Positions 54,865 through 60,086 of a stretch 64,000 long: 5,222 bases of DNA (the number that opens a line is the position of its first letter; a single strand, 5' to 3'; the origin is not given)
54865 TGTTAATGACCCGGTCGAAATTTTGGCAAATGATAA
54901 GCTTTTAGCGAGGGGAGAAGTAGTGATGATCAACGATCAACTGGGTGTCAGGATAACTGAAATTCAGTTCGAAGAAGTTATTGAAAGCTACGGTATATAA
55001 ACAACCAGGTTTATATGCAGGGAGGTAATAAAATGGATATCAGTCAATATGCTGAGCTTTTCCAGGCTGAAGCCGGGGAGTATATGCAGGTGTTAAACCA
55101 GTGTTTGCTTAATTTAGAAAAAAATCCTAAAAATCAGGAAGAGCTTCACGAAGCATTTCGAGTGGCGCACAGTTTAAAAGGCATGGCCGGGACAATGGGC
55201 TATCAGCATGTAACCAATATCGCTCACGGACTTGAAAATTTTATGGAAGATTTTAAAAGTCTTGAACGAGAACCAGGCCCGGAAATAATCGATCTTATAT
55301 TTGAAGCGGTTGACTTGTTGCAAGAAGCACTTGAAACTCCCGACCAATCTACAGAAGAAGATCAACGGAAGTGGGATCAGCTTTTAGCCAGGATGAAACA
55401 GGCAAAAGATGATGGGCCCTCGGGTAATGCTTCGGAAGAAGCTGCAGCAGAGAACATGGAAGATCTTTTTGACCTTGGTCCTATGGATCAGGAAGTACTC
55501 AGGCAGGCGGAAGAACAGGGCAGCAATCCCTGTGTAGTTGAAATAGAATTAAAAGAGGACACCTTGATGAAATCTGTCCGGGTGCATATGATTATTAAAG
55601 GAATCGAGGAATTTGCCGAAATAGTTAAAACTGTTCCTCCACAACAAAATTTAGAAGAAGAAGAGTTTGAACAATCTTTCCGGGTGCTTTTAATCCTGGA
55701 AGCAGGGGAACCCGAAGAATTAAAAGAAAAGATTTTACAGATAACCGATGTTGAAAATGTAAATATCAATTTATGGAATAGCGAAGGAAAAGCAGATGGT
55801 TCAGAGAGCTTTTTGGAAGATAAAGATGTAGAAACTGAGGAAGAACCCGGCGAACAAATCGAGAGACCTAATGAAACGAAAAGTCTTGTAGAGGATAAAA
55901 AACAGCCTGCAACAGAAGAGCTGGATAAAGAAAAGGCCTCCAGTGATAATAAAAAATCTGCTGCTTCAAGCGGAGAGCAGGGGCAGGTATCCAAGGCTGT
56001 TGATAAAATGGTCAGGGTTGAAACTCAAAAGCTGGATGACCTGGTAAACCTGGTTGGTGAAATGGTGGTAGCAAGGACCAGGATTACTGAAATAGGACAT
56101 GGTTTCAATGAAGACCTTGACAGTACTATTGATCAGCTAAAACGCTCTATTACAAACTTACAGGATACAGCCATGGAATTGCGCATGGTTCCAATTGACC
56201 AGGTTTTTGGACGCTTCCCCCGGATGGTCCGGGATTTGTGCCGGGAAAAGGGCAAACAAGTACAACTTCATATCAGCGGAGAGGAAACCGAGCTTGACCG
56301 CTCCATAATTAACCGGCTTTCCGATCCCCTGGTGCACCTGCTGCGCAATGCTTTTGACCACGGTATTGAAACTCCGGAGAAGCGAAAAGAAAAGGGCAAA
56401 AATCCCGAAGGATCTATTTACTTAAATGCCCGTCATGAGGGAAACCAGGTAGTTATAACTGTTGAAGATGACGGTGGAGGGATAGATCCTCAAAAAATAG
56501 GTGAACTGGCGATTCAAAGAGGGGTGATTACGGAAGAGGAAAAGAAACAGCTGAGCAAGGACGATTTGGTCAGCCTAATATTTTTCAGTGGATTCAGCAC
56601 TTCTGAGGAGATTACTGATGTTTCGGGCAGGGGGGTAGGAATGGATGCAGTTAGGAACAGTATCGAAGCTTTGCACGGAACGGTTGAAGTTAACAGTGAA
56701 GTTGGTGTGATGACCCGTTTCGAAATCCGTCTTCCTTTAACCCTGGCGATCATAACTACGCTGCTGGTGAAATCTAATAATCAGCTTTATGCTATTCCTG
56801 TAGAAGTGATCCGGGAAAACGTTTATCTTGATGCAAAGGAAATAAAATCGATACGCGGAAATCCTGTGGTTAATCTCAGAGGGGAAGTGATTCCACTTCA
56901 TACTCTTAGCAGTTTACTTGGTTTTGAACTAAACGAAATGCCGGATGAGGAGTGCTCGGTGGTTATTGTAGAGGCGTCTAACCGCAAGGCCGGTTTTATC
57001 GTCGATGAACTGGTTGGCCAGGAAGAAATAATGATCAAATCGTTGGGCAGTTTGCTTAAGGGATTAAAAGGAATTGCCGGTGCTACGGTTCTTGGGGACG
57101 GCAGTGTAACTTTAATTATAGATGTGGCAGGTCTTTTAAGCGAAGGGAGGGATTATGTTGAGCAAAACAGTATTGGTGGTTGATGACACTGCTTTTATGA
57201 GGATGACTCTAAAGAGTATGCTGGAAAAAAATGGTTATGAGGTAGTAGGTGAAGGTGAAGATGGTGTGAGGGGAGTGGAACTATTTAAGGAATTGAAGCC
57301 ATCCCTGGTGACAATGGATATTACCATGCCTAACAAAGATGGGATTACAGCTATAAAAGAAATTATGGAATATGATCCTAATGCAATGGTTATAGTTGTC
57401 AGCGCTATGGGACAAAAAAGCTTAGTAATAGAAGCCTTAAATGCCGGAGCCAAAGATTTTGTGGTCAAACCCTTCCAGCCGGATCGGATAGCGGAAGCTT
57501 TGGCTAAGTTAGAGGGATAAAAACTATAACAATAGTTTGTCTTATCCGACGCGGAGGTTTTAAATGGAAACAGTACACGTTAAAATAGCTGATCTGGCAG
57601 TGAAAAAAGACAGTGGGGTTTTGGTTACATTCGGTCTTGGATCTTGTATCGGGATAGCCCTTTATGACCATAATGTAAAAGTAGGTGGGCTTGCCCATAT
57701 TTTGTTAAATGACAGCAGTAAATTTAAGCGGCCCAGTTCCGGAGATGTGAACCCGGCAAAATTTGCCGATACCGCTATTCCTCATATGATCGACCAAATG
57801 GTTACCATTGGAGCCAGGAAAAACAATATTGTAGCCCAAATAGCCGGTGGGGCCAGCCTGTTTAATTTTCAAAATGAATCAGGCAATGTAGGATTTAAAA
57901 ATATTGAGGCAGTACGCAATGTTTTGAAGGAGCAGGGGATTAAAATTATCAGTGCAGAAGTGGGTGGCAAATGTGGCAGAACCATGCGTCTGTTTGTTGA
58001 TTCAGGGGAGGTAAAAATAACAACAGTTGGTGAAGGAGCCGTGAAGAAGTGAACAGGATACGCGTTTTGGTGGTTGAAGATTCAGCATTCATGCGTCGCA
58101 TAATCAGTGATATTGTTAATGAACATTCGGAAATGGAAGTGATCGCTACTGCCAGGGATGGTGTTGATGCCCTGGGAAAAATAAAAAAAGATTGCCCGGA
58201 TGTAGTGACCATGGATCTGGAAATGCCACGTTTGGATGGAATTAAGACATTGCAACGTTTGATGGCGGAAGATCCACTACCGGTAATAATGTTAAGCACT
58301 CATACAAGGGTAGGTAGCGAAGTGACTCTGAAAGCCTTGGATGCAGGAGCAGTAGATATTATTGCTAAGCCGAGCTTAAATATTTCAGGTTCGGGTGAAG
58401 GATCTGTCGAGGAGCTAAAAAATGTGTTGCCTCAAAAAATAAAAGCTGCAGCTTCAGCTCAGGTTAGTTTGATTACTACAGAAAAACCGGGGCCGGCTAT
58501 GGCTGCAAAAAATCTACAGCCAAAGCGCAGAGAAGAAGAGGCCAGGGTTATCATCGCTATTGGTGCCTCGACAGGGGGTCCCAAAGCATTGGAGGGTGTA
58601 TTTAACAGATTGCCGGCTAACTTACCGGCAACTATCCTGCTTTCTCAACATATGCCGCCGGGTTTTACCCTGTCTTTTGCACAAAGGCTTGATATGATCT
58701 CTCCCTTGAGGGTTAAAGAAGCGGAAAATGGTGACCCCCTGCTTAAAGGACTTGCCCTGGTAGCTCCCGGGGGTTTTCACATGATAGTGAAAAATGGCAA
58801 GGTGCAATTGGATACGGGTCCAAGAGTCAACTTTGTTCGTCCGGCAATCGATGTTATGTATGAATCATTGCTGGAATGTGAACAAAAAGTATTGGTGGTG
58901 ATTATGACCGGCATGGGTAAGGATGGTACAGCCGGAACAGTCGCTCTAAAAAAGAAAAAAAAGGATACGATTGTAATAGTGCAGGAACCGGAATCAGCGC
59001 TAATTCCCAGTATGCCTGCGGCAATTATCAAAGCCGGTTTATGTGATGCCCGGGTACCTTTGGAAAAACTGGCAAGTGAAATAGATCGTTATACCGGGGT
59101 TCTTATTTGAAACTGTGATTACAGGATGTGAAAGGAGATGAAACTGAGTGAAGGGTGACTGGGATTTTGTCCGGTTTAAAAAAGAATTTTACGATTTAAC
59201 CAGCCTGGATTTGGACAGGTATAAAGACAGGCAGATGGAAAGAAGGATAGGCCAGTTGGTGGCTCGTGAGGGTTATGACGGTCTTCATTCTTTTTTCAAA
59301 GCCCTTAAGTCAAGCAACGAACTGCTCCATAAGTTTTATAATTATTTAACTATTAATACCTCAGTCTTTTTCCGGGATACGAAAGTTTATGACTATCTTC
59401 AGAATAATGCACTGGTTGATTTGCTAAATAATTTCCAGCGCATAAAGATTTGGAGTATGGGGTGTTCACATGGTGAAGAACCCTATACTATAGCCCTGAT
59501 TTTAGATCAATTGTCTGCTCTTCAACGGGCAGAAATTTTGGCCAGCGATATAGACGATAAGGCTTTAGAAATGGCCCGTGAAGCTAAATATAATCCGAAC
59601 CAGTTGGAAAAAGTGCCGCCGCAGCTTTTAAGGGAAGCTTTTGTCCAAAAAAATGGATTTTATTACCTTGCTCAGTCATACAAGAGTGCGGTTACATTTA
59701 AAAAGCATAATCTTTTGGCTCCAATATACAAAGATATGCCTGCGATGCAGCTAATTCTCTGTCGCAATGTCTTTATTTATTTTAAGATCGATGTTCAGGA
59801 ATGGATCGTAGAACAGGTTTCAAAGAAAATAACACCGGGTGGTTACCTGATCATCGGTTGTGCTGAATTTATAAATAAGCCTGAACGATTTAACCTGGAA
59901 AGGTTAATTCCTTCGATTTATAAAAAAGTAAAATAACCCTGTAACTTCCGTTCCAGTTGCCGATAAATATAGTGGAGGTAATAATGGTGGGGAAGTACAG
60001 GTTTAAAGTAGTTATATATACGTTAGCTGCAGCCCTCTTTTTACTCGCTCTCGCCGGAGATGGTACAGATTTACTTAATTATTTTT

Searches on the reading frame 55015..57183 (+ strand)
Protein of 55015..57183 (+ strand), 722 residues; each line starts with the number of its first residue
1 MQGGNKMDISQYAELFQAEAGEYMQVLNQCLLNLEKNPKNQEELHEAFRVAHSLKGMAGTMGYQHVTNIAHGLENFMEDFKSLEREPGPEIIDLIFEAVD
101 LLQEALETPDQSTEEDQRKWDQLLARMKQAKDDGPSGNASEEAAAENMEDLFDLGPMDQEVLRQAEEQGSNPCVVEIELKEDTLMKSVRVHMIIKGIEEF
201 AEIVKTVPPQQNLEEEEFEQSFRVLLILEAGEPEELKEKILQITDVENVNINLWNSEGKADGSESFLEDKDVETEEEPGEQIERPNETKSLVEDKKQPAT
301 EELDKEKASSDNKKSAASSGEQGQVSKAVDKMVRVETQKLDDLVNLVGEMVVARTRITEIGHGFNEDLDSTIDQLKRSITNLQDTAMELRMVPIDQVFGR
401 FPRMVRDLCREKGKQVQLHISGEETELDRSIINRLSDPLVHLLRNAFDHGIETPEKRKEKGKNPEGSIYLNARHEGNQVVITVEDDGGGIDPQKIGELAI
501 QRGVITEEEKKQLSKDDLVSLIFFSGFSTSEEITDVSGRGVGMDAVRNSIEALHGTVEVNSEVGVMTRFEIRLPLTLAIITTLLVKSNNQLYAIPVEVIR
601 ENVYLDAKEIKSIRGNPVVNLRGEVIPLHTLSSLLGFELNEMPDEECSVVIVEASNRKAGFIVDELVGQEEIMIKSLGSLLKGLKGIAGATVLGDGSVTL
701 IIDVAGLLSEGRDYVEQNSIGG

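Call 20: search_protein_families(library=pfam, proteins=[window:55015-57183:+], max_evalue=0.00001)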
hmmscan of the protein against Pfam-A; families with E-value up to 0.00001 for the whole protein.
window:55015-57183:+ (722 aa): 5 families
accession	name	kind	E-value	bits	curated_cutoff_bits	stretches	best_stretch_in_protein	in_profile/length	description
PF01584.24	CheW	-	4.2e-29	101.4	23.5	1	583-710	3-136/138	CheW-like domain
PF07194.16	P2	-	3.2e-20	72.4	23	1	175-252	4-80/81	P2 response regulator binding domain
PF02518.31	HATPase_c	-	1.7e-17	64.2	26.4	1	437-576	4-110/111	Histidine kinase-, DNA gyrase B-, and HSP90-like ATPase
PF01627.28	Hpt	-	9.5e-15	55.1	24.6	1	12-104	2-83/84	Hpt domain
PF02895.20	H-kinase_dim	-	4e-14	53.3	23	1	331-388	2-67/68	Signal transducing histidine kinase, homodimeric domain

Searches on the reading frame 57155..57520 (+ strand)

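Call 20: search_protein_families(library=pfam, proteins=[window:57155-57520:+], max_evalue=0.00001)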
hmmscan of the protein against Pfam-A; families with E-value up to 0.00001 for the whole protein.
window:57155-57520:+ (121 aa): 1 family
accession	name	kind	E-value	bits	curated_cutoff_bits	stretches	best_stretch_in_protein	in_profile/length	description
PF00072.30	Response_reg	-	2.2e-30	105.5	30.2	1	6-116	1-110/111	Response regulator receiver domain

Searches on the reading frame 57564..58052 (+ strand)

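Call 20: search_protein_families(library=pfam, proteins=[window:57564-58052:+], max_evalue=0.00001)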
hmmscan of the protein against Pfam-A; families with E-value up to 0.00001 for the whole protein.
window:57564-58052:+ (162 aa): 1 family
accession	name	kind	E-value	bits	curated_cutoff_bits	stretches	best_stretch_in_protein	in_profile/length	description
PF03975.18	CheD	-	4.1e-31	107.8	25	1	57-153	9-107/108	CheD chemotactic sensory transduction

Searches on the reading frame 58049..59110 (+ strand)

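Call 20: search_protein_families(library=pfam, proteins=[window:58049-59110:+], max_evalue=0.00001)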
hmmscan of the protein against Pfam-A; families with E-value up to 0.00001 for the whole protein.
window:58049-59110:+ (353 aa): 2 families
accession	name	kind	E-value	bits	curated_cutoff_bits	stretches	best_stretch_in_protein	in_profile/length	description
PF01339.22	CheB_methylest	-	5.9e-57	192.6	24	1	169-345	1-174/174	CheB methylesterase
PF00072.30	Response_reg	-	1.7e-23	83.3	30.2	1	6-109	1-101/111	Response regulator receiver domain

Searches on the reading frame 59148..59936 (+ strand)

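Call 20: search_protein_families(library=pfam, proteins=[window:59148-59936:+], max_evalue=0.00001)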
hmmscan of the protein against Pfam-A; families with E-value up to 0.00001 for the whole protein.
window:59148-59936:+ (262 aa): 2 families
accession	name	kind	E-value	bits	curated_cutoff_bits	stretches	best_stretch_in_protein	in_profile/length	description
PF01739.24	CheR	-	4.1e-47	160.6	27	1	70-249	1-187/195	CheR methyltransferase, SAM binding domain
PF03705.20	CheR_N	-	1.2e-08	34.9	27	1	6-55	2-51/53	CheR methyltransferase, all-alpha domain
